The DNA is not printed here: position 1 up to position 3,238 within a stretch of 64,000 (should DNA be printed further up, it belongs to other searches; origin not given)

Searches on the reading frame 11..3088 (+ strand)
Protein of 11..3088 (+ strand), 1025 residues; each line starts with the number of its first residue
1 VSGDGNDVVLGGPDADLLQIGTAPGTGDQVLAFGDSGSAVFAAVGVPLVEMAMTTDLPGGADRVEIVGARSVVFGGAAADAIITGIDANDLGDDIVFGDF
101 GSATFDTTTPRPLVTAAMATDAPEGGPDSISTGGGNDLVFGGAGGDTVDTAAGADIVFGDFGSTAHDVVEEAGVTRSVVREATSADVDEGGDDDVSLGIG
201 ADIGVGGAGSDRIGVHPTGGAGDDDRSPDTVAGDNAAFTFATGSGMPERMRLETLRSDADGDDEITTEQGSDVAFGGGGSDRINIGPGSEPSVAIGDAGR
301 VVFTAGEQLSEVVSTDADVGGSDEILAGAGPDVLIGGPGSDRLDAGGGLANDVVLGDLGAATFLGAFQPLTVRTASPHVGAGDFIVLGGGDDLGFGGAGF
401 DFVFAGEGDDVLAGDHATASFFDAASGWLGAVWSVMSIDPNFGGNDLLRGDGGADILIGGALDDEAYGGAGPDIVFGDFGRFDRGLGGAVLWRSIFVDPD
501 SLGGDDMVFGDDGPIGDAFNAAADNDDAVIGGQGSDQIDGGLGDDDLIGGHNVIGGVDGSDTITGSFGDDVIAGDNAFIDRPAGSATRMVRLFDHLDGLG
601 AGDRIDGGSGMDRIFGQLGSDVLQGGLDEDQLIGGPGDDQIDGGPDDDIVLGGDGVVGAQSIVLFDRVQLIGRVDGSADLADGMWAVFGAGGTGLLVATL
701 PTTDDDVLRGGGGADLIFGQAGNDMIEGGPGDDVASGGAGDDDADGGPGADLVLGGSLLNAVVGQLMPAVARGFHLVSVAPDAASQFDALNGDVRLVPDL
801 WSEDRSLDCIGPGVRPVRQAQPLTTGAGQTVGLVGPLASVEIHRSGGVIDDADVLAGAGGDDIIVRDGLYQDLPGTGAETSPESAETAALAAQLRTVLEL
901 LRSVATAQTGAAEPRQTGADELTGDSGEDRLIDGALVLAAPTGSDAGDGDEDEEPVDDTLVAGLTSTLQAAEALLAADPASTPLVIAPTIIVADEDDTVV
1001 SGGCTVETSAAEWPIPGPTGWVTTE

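Call 53: search_protein_families(library=pfam, proteins=[window:11-3088:+], max_evalue=0.0001)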
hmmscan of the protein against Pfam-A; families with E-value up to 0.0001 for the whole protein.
window:11-3088:+ (1025 aa): 1 family
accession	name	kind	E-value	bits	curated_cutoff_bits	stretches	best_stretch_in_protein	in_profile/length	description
PF00353.25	HemolysinCabind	-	6.8e-30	103.1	23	2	703-734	4-35/36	RTX calcium-binding nonapeptide repeat (4 copies)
